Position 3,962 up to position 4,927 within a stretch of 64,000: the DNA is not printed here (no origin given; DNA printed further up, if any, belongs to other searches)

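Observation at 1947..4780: Two-gene module: NERD-like/SF1 helicase plus a tightly coupled 222-aa protein, a candidate defence system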

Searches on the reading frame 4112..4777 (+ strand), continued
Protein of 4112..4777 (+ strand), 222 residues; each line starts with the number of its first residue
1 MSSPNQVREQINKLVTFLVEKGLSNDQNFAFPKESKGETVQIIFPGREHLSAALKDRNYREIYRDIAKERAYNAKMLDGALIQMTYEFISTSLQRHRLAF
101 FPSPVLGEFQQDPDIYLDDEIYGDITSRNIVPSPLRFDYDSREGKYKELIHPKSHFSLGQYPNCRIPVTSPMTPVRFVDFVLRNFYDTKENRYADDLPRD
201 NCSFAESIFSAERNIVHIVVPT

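Call 34: get_annotated_region(hit=H14, flank=4000)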
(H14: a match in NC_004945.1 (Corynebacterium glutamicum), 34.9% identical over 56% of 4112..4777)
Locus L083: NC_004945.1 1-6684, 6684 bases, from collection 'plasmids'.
description: Corynebacterium glutamicum plasmid pCG4, complete sequence
organism: Corynebacterium glutamicum (NCBI taxid 1718)
taxonomy: Bacteria; Actinomycetota; Actinomycetes; Mycobacteriales; Corynebacteriaceae; Corynebacterium; Corynebacterium glutamicum
host: -; source: -; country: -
typing (MOB-suite, as given by PLSDB): mobilizable; relaxase MOBF
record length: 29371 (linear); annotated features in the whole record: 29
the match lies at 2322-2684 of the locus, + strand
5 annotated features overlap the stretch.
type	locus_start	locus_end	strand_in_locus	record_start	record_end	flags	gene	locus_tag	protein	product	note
CDS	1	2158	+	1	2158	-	-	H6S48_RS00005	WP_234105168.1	ATP-binding domain-containing protein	-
CDS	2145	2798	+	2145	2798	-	-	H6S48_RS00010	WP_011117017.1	DUF2290 domain-containing protein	-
CDS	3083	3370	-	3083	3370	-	-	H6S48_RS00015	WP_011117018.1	Ycg4C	-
CDS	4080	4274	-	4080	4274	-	-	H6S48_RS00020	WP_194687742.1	hypothetical protein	-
CDS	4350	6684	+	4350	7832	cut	mobF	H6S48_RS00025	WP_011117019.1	MobF family relaxase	-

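Call 35: get_annotated_region(hit=H19, flank=4000)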
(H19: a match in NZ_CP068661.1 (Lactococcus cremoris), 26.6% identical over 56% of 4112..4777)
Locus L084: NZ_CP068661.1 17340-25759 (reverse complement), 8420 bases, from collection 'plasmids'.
description: Lactococcus cremoris strain UC047 plasmid pUC047C, complete sequence
organism: Lactococcus cremoris (NCBI taxid 1359)
taxonomy: Bacteria; Bacillota; Bacilli; Lactobacillales; Streptococcaceae; Lactococcus; Lactococcus cremoris
host: -; source: Whole organism,Dairy; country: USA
typing (MOB-suite, as given by PLSDB): non-mobilizable; replicon rep_cluster_570
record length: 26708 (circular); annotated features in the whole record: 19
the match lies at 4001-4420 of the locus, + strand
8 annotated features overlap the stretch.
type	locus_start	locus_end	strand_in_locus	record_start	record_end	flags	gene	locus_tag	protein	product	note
CDS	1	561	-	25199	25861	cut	-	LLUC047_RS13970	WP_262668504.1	abortive infection protein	-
CDS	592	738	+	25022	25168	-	-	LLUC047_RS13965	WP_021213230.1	hypothetical protein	-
CDS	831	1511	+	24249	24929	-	-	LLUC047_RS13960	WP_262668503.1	IS6 family transposase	-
CDS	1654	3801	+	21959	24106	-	-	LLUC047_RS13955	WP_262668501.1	ATP-binding domain-containing protein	-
CDS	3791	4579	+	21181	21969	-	-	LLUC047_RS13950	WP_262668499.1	DUF2290 domain-containing protein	-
CDS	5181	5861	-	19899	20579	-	-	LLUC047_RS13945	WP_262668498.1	IS6 family transposase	-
CDS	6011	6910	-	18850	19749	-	-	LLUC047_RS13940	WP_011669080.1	peptidylprolyl isomerase PrsA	-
CDS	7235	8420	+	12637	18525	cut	prtP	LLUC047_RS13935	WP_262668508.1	PII-type proteinase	-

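Call 36: get_annotated_region(hit=H11, flank=3500)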
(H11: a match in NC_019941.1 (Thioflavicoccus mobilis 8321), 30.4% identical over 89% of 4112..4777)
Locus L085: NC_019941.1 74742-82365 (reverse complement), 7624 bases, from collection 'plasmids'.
description: Thioflavicoccus mobilis 8321 plasmid pTHIMO01, complete sequence
organism: Thioflavicoccus mobilis 8321 (NCBI taxid 765912)
taxonomy: Bacteria; Pseudomonadota; Gammaproteobacteria; Chromatiales; Chromatiaceae; Thioflavicoccus; Thioflavicoccus mobilis; Thioflavicoccus mobilis 8321
host: -; source: flat, laminated microbial mat in a salt marsh; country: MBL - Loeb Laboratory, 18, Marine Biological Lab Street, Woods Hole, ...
typing (MOB-suite, as given by PLSDB): conjugative; replicon rep_cluster_1761; relaxase MOBP; mating-pair formation MPF_T
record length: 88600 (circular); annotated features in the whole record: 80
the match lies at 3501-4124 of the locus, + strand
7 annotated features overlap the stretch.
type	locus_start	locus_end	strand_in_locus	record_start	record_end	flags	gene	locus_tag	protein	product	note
CDS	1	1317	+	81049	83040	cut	-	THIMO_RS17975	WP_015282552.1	DNA methyltransferase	-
CDS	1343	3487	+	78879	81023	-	-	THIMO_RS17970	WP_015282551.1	ATP-binding domain-containing protein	-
CDS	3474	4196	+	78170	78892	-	-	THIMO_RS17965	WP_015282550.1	DUF2290 domain-containing protein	-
CDS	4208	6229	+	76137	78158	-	-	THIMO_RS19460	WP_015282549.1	hypothetical protein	-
CDS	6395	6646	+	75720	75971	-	-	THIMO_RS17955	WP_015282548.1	UPF0175 family protein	-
CDS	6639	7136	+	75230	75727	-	-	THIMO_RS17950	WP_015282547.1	DUF3368 domain-containing protein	-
CDS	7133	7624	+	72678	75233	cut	-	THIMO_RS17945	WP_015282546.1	PglZ domain-containing protein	-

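Call 37: get_annotated_region(hit=H12, flank=3500)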
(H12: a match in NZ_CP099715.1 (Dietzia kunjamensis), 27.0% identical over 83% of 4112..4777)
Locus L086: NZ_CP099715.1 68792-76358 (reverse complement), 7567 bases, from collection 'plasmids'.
description: Dietzia kunjamensis strain 313 plasmid pDK313-83, complete sequence
organism: Dietzia kunjamensis (NCBI taxid 322509)
taxonomy: Bacteria; Actinomycetota; Actinomycetes; Mycobacteriales; Dietziaceae; Dietzia; Dietzia kunjamensis
host: -; source: cell culture,water from a container for water evaporation; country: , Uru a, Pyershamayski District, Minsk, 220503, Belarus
typing (MOB-suite, as given by PLSDB): non-mobilizable
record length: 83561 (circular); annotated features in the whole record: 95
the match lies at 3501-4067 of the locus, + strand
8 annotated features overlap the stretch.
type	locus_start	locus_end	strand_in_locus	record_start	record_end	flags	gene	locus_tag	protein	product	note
CDS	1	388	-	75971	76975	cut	-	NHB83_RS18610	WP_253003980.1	WYL domain-containing protein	-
CDS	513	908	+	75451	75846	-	-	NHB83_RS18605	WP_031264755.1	RidA family protein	-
CDS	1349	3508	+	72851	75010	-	-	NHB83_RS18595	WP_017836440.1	ATP-binding domain-containing protein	-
CDS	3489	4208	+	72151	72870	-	-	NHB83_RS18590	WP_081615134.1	DUF2290 domain-containing protein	-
CDS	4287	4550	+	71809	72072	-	-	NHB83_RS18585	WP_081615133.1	nitroreductase family protein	-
CDS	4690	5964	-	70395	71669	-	-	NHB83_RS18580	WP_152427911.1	hypothetical protein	-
CDS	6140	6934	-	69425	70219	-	-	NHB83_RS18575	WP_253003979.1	recombinase family protein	GO:0006310 - DNA recombination [Evidence IEA]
CDS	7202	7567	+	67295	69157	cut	-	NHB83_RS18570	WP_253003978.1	N-6 DNA methylase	GO:0006306 - DNA methylation [Evidence IEA]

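Call 38: get_annotated_region(hit=H13, flank=3500)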
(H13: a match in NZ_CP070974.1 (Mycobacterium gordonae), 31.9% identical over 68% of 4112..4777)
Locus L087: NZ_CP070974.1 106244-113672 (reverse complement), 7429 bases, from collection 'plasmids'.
description: Mycobacterium gordonae strain X7091 plasmid p1, complete sequence
organism: Mycobacterium gordonae (NCBI taxid 1778)
taxonomy: Bacteria; Actinomycetota; Actinomycetes; Mycobacteriales; Mycobacteriaceae; Mycobacterium; Mycobacterium gordonae
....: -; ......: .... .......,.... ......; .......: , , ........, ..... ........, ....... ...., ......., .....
typing (MOB-suite, as given by PLSDB): non-mobilizable
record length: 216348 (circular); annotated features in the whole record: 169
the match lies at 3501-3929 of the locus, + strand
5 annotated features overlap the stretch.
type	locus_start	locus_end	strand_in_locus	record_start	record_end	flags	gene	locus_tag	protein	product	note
CDS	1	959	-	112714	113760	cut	-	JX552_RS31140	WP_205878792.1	tyrosine-type recombinase/integrase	GO:0015074 - DNA integration [Evidence IEA]; GO:0006310 - DNA recombination [Evidence IEA]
CDS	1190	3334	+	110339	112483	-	-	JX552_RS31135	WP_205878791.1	ATP-binding domain-containing protein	-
CDS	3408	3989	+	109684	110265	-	-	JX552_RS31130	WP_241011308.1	DUF2290 domain-containing protein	-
CDS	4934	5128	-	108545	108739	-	-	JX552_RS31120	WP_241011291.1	hypothetical protein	-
CDS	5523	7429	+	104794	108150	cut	-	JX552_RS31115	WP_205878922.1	large ATP-binding protein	-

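Call 39: get_annotated_region(hit=H15, flank=3500)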
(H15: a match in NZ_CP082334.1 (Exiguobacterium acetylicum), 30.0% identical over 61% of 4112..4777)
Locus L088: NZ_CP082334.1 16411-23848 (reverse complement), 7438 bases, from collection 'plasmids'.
description: Exiguobacterium acetylicum strain EYLC1 plasmid pEYLC1.1, complete sequence
organism: Exiguobacterium acetylicum (NCBI taxid 41170)
taxonomy: Bacteria; Bacillota; Bacilli; Bacillales; ; Exiguobacterium; Exiguobacterium acetylicum
host: -; source: water,Urban freshwater pond; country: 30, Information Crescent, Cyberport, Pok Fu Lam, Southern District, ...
typing (MOB-suite, as given by PLSDB): mobilizable; relaxase MOBP
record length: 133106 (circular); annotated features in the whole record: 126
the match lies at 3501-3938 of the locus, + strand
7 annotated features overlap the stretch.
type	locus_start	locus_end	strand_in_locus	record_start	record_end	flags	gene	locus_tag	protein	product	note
CDS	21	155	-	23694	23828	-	-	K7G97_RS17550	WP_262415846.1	hypothetical protein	-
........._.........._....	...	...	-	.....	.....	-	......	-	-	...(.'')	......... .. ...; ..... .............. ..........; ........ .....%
CDS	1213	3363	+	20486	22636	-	-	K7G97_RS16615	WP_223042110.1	ATP-binding domain-containing protein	-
CDS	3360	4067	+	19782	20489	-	-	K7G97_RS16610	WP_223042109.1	DUF2290 domain-containing protein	-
CDS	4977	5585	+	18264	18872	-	-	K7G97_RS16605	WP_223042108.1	hypothetical protein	-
CDS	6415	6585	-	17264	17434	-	-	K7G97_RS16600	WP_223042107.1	hypothetical protein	-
CDS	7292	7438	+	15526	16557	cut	-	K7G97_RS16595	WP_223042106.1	tyrosine-type recombinase/integrase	GO:0015074 - DNA integration [Evidence IEA]; GO:0006310 - DNA recombination [Evidence IEA]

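Call 41: find_homologous_proteins(query=A2, max_evalue=0.001)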
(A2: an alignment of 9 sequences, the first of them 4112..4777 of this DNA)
Query A2 (9 sequences) (222 aa, profile of the alignment): 1087 proteins with E <= 0.001 among 2694 candidates; the best 120 are listed.
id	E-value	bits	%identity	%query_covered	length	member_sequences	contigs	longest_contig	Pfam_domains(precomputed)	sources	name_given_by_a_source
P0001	9.1e-74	266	97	100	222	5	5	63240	PF10053.15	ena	-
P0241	9.1e-70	253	35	97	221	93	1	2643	PF10053.15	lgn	-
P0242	4.3e-69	251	47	99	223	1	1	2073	PF10053.15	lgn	-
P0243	4.3e-69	251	47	99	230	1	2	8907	PF10053.15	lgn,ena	-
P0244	1.8e-68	248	46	99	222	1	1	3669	PF10053.15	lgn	-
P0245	2.1e-68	248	47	99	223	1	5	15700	PF10053.15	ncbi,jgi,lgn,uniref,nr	ncbi:DUF2290 domain-containing protein [Acidomonas methanolica]|jgi:hypothetical protein|uniref:DUF2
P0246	2.6e-68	248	47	99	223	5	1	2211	PF10053.15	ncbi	ncbi:MAG: DUF2290 domain-containing protein [Halothiobacillaceae bacterium]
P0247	4.4e-68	247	47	99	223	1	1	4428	PF10053.15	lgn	-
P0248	7.7e-68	246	47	99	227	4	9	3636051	PF10053.15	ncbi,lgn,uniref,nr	ncbi:DUF2290 domain-containing protein [Geobacter anodireducens]|uniref:DUF2290 domain-containing pr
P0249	9.2e-68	246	46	99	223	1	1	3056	PF10053.15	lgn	-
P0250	1.2e-67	246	48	99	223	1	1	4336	PF10053.15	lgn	-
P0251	1.3e-67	246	47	99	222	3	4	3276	PF10053.15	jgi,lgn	-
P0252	1.6e-67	245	46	99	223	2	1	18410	PF10053.15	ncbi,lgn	ncbi:MAG: DUF2290 domain-containing protein [Halothiobacillaceae bacterium]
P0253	2.0e-67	245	47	99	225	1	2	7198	PF10053.15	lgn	-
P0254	4.8e-67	244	47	99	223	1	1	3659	PF10053.15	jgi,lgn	-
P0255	5.5e-67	244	47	99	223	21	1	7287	PF10053.15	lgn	-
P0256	5.8e-67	244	46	99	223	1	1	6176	PF10053.15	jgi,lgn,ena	-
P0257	6.5e-67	243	48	99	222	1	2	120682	PF10053.15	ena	-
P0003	2.2e-66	242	77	100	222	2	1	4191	PF10053.15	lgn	-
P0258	4.8e-66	241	47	99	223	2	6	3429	PF10053.15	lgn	-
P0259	6.0e-66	240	46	99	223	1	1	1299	PF10053.15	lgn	-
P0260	6.3e-66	240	48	99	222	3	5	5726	PF10053.15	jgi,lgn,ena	-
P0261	1.1e-65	239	35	97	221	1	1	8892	PF10053.15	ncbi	-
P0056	2.6e-65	238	60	100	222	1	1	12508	PF10053.15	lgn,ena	-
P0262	2.8e-65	238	44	100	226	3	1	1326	PF10053.15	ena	-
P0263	4.1e-65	238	46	98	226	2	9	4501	PF10053.15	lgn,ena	-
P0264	4.1e-65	238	46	99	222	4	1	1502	PF10053.15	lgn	-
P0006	4.6e-65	237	73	100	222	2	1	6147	PF10053.15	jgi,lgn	-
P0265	4.6e-65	237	46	99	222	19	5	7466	PF10053.15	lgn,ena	-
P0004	6.4e-65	237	76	100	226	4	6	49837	PF10053.15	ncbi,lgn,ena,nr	ncbi:MAG: DUF2290 domain-containing protein [Rhodothermaceae bacterium]|nr:DUF2290 domain-containing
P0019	6.8e-65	237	63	99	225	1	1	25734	PF10053.15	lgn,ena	-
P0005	8.5e-65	236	74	100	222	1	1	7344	PF10053.15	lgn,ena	-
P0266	1.1e-64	236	27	99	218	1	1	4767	PF10053.15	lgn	-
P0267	2.1e-64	235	46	98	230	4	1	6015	PF10053.15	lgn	-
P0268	2.3e-64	235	58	100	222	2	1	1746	PF10053.15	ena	-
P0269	4.2e-64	234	46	99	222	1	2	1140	PF10053.15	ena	-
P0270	5.6e-64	234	57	100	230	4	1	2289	PF10053.15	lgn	-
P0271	5.9e-64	234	47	97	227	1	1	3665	PF10053.15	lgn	-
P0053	7.4e-64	233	59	100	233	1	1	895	PF10053.15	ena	-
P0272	7.4e-64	233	53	98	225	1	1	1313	PF10053.15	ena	-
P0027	9.4e-64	233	62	100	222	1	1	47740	PF10053.15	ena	-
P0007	1.0e-63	233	71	100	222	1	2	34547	PF10053.15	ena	-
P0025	1.1e-63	233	61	99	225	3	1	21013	PF10053.15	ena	-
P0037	1.1e-63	233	61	100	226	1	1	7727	PF10053.15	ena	-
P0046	1.4e-63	232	61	100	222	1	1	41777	PF10053.15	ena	-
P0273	1.5e-63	232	57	100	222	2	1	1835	PF10053.15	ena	-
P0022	2.2e-63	232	62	100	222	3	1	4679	PF10053.15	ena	-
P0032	2.4e-63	232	60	100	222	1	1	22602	PF10053.15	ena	-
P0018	2.6e-63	232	62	100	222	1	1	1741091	PF10053.15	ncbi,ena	-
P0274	2.8e-63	232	46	99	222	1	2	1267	PF10053.15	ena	-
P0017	4.9e-63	231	64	100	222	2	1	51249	PF10053.15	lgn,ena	-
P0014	5.6e-63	231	62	100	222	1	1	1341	PF10053.15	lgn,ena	-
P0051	5.7e-63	231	59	100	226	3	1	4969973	PF10053.15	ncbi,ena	-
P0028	5.9e-63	230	61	100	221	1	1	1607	PF10053.15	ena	-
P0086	7.2e-63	230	59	100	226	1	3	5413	PF10053.15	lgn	-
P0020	8.9e-63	230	64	100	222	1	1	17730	PF10053.15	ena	-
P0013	9.4e-63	230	62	100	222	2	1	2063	PF10053.15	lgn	-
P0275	9.6e-63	230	46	98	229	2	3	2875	PF10053.15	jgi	jgi:hypothetical protein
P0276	1.0e-62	230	53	98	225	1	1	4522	PF10053.15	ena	-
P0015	1.1e-62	230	62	100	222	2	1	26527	PF10053.15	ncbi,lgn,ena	-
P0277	1.2e-62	229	58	100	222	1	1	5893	PF10053.15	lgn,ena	-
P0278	1.6e-62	229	58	100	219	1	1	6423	PF10053.15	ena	-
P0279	1.6e-62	229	43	97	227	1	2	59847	PF10053.15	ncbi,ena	-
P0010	2.0e-62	229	65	100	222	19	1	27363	PF10053.15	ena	-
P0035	2.1e-62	229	62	100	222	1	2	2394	PF10053.15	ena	-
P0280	2.4e-62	228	56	100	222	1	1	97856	PF10053.15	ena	-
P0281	2.7e-62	228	55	100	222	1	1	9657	PF10053.15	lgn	-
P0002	2.7e-62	228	77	100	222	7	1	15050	PF10053.15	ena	-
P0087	2.8e-62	228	60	100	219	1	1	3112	PF10053.15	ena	-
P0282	3.0e-62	228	54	100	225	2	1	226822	PF10053.15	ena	-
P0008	3.7e-62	228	68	100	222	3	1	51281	PF10053.15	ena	-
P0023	4.5e-62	228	63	100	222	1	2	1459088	PF10053.15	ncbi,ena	-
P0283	4.5e-62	228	57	100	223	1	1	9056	PF10053.15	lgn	-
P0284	4.6e-62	228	59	100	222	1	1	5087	PF10053.15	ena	-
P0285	4.6e-62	228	56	100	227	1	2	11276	PF10053.15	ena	-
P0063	4.7e-62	228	58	100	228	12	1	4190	PF10053.15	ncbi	-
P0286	4.7e-62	228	55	100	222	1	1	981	PF10053.15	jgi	jgi:hypothetical protein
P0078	4.7e-62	227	59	100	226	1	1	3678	PF10053.15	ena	-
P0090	4.8e-62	227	58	100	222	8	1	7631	PF10053.15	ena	-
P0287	6.4e-62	227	56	100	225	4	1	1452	PF10053.15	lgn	-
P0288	6.7e-62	227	52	100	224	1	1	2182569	PF10053.15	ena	-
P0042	7.2e-62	227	62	100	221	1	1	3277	PF10053.15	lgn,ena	-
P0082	7.5e-62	227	60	100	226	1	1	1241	PF10053.15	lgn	-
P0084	8.6e-62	227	56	100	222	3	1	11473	PF10053.15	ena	-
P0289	8.6e-62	227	54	100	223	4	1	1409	PF10053.15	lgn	-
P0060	9.0e-62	227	58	100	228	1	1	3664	PF10053.15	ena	-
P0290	9.6e-62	226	56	100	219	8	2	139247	PF10053.15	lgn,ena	-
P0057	9.6e-62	226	58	100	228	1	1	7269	PF10053.15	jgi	jgi:hypothetical protein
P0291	1.0e-61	226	56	100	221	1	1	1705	PF10053.15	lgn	-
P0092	1.1e-61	226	59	100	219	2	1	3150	PF10053.15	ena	-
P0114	1.1e-61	226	60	100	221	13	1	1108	PF10053.15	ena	-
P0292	1.2e-61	226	46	99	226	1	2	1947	PF10053.15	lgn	-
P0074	1.3e-61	226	59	100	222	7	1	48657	PF10053.15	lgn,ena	-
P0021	1.3e-61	226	62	99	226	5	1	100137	PF10053.15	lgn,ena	-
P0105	1.4e-61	226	57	100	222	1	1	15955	PF10053.15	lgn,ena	-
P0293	1.4e-61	226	56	100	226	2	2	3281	PF10053.15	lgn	-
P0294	1.6e-61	226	57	100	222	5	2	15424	PF10053.15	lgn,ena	-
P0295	1.7e-61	226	56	100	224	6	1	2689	PF10053.15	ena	-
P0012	1.7e-61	226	64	100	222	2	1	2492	PF10053.15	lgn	-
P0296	1.9e-61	226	46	99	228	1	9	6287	PF10053.15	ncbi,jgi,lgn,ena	jgi:hypothetical protein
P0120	2.5e-61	225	59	100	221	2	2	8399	PF10053.15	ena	-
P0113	2.6e-61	225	57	100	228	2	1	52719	PF10053.15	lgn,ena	-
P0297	2.8e-61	225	57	100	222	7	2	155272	PF10053.15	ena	-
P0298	2.9e-61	225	59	100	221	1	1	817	PF10053.15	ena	-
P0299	3.0e-61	225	55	100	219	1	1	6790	PF10053.15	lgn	-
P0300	3.0e-61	225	57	100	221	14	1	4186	PF10053.15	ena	-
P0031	3.0e-61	225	61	100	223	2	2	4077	PF10053.15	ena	-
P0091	3.2e-61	225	57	100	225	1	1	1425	PF10053.15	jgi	jgi:hypothetical protein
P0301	3.2e-61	225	59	100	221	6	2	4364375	PF10053.15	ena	-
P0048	3.2e-61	225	59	100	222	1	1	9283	PF10053.15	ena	-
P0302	3.3e-61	225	59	100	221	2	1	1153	PF10053.15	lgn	-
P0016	3.4e-61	225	63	100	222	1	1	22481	PF10053.15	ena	-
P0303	3.5e-61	225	57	100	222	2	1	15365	PF10053.15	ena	-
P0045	3.5e-61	225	62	100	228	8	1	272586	PF10053.15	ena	-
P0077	3.5e-61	225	58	100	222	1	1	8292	PF10053.15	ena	-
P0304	3.9e-61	225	59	100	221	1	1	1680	PF10053.15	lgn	-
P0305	4.0e-61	224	55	100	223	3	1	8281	PF10053.15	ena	-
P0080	4.1e-61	224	59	100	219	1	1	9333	PF10053.15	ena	-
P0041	4.2e-61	224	59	100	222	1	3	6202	PF10053.15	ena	-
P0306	4.3e-61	224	56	100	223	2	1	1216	PF10053.15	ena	-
